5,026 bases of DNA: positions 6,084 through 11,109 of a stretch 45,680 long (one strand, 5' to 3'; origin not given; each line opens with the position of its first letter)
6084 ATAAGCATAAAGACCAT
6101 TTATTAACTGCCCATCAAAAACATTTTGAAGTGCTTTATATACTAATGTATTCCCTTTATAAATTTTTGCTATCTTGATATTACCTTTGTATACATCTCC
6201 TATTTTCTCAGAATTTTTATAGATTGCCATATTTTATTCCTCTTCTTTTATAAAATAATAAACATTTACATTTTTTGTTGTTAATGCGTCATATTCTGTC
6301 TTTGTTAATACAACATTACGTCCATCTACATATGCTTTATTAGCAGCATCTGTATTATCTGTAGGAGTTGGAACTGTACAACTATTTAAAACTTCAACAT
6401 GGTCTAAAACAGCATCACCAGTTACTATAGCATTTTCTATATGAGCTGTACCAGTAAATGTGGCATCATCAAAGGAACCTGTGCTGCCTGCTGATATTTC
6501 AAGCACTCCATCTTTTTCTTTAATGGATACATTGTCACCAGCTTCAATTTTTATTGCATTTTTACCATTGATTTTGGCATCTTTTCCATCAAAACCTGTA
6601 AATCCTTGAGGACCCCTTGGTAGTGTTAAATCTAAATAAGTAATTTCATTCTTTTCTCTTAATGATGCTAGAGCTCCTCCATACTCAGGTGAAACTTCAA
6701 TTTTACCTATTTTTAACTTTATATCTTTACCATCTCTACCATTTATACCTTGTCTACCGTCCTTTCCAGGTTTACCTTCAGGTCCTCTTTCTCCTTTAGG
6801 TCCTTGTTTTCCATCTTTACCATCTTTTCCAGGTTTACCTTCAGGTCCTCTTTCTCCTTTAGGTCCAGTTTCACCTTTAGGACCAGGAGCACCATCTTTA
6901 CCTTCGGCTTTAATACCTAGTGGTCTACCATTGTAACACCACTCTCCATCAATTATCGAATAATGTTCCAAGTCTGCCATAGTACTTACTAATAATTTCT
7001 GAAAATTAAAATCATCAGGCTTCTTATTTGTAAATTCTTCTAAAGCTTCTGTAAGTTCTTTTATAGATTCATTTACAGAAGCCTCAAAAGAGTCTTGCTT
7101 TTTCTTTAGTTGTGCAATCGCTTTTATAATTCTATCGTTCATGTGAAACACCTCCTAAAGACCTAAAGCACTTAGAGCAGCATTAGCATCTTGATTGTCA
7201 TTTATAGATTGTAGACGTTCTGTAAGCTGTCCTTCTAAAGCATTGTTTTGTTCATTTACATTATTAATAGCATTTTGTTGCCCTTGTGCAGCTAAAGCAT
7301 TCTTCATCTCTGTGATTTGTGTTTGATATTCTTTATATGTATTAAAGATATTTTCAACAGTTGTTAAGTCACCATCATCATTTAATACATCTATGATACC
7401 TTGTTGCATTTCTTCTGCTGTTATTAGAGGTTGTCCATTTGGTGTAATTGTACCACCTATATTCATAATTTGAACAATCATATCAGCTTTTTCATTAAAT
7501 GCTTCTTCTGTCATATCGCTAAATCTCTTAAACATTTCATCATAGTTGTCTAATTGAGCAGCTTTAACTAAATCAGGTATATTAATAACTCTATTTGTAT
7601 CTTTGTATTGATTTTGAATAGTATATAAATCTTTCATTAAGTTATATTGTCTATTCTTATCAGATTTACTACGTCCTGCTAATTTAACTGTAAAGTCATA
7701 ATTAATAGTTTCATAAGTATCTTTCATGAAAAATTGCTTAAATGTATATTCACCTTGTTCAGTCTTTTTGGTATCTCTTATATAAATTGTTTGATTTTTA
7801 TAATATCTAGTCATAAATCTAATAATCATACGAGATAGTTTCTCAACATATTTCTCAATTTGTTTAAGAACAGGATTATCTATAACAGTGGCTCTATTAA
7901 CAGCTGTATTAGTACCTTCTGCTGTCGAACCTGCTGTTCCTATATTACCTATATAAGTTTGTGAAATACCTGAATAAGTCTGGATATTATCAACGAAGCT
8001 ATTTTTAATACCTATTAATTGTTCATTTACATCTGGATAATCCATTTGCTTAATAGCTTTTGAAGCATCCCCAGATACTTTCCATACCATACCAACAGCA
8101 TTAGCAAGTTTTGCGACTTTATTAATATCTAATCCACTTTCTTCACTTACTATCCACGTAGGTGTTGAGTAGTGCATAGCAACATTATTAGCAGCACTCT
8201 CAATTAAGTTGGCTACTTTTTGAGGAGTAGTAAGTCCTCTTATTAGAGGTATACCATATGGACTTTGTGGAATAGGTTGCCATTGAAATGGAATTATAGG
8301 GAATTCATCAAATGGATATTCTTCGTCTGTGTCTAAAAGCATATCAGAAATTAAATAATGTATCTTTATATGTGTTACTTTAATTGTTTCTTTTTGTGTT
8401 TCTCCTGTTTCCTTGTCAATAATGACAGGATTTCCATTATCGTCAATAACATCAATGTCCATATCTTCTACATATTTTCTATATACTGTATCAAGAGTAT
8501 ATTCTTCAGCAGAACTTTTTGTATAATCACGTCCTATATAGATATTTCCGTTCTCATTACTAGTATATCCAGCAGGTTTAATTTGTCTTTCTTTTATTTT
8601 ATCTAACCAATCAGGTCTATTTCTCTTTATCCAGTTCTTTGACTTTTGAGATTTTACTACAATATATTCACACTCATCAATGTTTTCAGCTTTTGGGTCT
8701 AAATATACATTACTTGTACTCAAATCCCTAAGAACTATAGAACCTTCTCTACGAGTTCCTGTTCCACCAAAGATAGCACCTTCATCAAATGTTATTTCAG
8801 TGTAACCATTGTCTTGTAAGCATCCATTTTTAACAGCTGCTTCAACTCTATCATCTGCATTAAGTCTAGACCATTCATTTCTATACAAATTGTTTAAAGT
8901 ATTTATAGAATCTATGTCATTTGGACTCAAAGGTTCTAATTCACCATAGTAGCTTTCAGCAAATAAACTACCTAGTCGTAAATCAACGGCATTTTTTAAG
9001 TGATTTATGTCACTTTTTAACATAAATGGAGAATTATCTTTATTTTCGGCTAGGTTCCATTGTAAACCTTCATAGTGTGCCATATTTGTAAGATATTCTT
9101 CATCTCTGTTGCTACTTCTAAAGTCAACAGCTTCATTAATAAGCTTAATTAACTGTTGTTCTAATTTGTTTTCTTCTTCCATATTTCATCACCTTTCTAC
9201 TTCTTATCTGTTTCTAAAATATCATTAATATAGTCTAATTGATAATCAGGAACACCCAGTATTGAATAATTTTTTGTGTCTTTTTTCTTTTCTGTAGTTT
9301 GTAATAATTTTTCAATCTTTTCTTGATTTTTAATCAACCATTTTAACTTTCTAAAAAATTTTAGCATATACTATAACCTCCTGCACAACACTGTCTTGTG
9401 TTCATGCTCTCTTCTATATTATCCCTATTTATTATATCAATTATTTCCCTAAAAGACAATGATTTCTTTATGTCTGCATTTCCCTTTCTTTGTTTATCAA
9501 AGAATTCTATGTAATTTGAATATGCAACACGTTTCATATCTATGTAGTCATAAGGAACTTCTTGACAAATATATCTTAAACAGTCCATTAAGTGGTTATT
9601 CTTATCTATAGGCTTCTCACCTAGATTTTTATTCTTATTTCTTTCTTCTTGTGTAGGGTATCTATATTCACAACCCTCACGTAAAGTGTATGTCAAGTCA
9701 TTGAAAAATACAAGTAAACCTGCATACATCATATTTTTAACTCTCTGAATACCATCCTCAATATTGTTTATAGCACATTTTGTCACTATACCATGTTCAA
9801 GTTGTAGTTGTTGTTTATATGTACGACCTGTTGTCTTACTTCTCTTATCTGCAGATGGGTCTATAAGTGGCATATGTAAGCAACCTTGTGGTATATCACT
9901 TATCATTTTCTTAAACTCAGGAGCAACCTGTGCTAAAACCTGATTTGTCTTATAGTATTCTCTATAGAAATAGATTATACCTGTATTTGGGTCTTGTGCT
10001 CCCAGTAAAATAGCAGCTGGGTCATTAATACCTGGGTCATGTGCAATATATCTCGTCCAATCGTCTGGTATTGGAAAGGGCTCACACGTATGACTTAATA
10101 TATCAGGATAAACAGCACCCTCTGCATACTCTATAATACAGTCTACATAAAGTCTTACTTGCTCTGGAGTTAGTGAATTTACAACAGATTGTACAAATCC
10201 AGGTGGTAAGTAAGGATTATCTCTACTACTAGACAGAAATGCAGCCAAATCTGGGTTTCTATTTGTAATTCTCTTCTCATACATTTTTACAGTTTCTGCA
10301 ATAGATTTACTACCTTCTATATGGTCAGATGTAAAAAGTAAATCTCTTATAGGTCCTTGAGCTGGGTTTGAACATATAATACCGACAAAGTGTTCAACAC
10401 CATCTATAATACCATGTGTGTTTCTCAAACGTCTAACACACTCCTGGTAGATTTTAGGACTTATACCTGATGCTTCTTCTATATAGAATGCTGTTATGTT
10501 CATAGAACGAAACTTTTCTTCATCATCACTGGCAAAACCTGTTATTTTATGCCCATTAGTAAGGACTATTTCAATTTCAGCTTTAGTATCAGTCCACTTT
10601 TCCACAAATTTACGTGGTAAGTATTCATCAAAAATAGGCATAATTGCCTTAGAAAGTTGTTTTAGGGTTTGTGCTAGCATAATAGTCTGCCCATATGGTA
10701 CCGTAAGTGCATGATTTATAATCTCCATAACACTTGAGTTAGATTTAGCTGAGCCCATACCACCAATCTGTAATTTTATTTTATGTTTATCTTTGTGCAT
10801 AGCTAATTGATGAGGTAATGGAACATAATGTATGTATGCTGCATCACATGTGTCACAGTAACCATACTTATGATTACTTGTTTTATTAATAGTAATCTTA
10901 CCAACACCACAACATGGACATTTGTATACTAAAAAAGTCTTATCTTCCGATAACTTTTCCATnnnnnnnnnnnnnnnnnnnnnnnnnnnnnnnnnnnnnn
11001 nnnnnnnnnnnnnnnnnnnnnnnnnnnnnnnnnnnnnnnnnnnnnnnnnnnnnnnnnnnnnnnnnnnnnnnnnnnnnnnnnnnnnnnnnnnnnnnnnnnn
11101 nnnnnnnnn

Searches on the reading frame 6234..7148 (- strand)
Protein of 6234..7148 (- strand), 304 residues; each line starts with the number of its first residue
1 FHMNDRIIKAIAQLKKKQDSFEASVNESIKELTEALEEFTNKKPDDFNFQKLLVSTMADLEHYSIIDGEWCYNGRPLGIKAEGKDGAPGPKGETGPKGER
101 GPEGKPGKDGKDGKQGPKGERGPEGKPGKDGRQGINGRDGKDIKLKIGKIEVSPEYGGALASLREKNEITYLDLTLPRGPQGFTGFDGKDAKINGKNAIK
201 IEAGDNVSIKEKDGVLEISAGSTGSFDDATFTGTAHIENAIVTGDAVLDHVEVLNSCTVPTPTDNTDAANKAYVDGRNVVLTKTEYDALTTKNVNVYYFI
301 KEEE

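Call 33: search_protein_families(library=phrogs, proteins=[window:6234-7148:-], max_evalue=0.00001)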
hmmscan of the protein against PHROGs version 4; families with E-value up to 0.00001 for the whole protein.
window:6234-7148:- (304 aa): 11 families
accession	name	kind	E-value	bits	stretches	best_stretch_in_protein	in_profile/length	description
phrog_5073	-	tail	2.9e-18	67.2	1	82-250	287-382/519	tail fiber protein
phrog_819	-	tail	2.1e-14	53.7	1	66-201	618-717/1024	tail protein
phrog_8745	-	tail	6.6e-10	37.9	1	59-237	1378-1516/1803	tail fiber protein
phrog_17587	-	tail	1.4e-09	38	1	52-141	324-412/641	tail fiber protein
phrog_366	-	tail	3.8e-08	34.2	1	81-214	145-412/474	tail fiber protein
phrog_6320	-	tail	1.7e-07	31.5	1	82-188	148-249/745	tail fiber protein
phrog_10972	-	tail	3.3e-07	31.1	1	82-141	156-218/343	tail fiber protein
phrog_1806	-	tail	1.1e-06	29.1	0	82-142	171-229/276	collagen like minor tail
phrog_26246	-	tail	1.6e-06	28.6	1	80-219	95-237/329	tail protein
phrog_15593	-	unknown function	3.4e-06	28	0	115-143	79-107/123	-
phrog_3904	-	tail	4.4e-06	26.2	0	100-246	585-730/1086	tail fiber protein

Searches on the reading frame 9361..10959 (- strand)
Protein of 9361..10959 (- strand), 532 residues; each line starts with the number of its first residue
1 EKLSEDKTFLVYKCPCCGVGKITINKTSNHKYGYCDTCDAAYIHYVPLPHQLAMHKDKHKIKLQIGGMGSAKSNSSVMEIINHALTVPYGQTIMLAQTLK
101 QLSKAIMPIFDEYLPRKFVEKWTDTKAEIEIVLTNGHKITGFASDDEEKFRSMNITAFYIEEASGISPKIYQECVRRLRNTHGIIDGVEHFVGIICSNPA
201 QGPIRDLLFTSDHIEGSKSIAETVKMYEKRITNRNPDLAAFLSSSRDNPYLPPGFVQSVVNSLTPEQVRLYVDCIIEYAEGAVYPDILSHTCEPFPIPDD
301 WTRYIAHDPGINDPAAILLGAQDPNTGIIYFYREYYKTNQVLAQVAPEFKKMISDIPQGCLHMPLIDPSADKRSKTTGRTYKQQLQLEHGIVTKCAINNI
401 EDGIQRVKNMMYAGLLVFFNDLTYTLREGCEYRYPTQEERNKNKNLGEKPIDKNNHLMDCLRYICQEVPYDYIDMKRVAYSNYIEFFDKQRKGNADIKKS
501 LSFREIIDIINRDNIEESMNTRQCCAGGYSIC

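Call 11: search_protein_families(library=pfam, proteins=[window:9361-10959:-], max_evalue=0.01)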
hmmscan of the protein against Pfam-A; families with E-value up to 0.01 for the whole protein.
window:9361-10959:- (532 aa): 3 families
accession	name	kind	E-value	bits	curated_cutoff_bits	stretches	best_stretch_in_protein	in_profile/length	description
PF04466.19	Terminase_3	-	6.7e-12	45.8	23.2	1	58-259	1-183/201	Phage terminase large subunit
PF03237.21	Terminase_6N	-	3.9e-05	23.9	22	1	77-285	15-209/215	Terminase large subunit, T4likevirus-type, N-terminal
PF17288.8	Terminase_3C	-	0.0045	17.8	26.7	0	312-464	6-152/155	Terminase RNAseH like domain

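Call 12: search_protein_families(library=phrogs, proteins=[window:9361-10959:-], max_evalue=0.001)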
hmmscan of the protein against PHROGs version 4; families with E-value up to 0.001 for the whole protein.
window:9361-10959:- (532 aa): 6 families
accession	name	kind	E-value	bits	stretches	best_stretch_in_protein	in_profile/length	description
phrog_2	-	head and packaging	6.2e-26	92.4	1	44-469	263-591/807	terminase large subunit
phrog_5653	-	head and packaging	1.7e-17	64.8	1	279-467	6-179/199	terminase large subunit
phrog_979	-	head and packaging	5.4e-12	46.2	1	39-196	146-302/642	terminase large subunit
phrog_10250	-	head and packaging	6.4e-08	33.6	1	261-468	3-215/228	terminase large subunit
phrog_6672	-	head and packaging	1.1e-05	26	1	396-467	64-128/145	terminase large subunit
phrog_3717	-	head and packaging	0.00015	22.3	1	54-181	18-150/277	terminase large subunit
